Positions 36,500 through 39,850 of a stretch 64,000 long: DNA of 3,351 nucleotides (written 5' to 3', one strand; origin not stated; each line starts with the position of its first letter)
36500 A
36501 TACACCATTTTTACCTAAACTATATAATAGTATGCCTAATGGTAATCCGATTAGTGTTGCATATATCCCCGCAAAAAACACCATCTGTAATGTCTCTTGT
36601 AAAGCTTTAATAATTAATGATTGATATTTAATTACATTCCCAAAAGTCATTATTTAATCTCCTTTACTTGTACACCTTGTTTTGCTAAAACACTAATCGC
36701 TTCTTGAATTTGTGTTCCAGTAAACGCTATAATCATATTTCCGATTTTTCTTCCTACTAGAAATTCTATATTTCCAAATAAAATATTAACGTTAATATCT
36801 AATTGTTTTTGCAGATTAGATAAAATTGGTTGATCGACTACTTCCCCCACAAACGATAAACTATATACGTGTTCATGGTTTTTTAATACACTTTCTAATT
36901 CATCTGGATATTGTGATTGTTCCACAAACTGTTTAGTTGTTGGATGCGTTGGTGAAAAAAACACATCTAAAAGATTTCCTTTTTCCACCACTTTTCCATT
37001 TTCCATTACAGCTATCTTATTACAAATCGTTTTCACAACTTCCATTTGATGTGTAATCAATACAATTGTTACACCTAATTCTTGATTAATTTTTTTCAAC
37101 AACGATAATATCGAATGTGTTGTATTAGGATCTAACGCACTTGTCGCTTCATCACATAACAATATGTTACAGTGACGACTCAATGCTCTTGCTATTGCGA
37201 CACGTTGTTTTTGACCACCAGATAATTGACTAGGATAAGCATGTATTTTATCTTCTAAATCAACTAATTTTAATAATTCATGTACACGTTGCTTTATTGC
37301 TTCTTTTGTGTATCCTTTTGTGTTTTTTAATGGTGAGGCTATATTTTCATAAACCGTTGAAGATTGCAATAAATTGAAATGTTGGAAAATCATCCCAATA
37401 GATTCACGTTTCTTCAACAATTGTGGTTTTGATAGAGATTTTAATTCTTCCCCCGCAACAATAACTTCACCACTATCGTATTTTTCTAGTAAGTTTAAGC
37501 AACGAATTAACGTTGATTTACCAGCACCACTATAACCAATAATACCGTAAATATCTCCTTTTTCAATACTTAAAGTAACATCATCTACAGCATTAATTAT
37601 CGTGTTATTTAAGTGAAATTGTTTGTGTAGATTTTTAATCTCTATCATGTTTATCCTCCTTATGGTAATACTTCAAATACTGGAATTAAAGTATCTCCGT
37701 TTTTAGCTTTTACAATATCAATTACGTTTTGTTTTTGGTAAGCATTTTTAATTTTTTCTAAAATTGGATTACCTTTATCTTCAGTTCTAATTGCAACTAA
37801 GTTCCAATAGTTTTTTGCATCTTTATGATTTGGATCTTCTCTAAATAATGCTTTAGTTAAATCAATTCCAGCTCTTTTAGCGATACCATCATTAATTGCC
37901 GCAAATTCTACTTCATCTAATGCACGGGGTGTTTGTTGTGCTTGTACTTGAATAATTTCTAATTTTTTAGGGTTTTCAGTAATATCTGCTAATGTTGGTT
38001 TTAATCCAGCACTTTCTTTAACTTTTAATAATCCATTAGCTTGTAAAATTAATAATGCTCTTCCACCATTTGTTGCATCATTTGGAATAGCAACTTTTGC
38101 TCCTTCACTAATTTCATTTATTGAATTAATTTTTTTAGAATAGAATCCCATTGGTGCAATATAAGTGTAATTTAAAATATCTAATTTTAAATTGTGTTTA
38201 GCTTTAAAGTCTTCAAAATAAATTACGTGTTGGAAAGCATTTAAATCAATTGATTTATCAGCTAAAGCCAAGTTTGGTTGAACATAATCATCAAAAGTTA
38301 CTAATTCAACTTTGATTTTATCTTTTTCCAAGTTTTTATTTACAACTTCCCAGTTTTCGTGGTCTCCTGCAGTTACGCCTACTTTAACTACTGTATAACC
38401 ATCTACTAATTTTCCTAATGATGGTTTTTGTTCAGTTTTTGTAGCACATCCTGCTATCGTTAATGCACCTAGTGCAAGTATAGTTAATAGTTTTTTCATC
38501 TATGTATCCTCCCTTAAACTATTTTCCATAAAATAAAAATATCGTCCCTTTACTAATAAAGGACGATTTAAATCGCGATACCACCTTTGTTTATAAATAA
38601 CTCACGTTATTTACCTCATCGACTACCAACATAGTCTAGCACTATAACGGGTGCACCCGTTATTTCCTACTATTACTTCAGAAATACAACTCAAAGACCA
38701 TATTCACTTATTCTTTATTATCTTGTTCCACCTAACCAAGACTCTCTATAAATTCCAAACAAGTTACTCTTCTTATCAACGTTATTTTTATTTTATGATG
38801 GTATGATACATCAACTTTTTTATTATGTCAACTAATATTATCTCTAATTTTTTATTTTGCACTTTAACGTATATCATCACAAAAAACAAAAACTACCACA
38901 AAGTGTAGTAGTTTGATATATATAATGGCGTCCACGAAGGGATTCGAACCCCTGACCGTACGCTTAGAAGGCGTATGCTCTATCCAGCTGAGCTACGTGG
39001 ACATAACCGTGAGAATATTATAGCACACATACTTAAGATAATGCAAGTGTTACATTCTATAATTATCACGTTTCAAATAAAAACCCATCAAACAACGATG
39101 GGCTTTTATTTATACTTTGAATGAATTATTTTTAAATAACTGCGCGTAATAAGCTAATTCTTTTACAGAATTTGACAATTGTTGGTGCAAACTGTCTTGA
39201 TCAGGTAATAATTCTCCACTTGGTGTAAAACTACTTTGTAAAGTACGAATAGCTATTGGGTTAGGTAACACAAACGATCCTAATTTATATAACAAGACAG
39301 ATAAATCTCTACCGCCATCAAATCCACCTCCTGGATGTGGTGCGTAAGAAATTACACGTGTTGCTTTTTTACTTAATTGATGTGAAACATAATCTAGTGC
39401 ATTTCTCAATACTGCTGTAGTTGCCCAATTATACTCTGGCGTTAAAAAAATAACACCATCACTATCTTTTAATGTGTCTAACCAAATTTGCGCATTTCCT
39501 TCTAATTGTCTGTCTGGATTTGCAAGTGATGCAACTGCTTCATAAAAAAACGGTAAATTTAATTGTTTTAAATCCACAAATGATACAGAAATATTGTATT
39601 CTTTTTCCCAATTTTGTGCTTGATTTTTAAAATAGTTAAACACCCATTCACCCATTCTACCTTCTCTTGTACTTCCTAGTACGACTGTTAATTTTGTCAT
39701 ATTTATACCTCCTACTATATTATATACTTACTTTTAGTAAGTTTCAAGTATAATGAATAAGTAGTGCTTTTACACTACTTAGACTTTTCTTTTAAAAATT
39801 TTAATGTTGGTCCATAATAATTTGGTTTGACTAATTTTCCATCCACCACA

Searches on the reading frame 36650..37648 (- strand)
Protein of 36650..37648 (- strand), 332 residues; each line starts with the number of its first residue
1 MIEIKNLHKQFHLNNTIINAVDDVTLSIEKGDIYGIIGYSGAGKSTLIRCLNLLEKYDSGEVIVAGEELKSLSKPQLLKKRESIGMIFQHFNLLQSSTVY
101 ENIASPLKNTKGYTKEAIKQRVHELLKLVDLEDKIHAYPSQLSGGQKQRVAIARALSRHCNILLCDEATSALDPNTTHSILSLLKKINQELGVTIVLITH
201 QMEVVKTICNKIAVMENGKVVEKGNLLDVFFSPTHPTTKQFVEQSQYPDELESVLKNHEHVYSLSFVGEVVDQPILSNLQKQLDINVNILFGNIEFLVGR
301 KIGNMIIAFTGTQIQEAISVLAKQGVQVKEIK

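Call 70: search_protein_families(library=pfam, proteins=[window:36650-37648:-])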
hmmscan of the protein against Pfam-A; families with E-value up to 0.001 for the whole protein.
window:36650-37648:- (332 aa): 6 families
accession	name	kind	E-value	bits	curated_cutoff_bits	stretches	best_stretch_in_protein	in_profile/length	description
PF00005.33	ABC_tran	-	3.4e-35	122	25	1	22-170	2-137/137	ABC transporter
PF09383.16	NIL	-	1.6e-19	70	24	1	261-330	2-73/73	NIL domain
PF13304.12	AAA_21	-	1.2e-08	35.8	27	1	128-205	224-303/304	AAA domain, putative AbiEii toxin, Type IV TA system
PF02463.25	SMC_N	-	2.8e-07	30.7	40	1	33-215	26-212/220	RecF/RecN/SMC N terminal domain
PF13401.12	AAA_22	-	3.6e-05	24.5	27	1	35-201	9-124/130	AAA domain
PF09818.15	ABC_ATPase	-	0.00033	20.2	23.2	0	160-220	176-251/283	P-loop domain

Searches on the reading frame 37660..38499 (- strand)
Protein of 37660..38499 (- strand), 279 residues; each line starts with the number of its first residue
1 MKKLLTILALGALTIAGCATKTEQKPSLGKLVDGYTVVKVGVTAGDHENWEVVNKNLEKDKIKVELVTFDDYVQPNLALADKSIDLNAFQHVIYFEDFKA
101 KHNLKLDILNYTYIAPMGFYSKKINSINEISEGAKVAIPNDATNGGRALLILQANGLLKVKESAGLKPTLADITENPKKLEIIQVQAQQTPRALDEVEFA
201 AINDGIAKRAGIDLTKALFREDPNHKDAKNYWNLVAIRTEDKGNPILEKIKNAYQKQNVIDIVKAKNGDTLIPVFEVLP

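Call 70: search_protein_families(library=pfam, proteins=[window:37660-38499:-])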
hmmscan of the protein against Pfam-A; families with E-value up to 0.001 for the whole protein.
window:37660-38499:- (279 aa): 1 family
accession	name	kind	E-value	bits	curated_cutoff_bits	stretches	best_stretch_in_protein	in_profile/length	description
PF03180.19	Lipoprotein_9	-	5.8e-74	248.6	27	1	38-275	1-236/236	NlpA lipoprotein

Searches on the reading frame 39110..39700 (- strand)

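Call 70: search_protein_families(library=pfam, proteins=[window:39110-39700:-])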
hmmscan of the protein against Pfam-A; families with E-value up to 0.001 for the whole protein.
window:39110-39700:- (196 aa): 2 families
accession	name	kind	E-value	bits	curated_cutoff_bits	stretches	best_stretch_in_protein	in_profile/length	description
PF03358.20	FMN_red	-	3e-21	76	24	1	3-148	2-143/152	NADPH-dependent FMN reductase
PF02525.22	Flavodoxin_2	-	4.8e-06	26.8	27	1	23-107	23-105/198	Flavodoxin-like fold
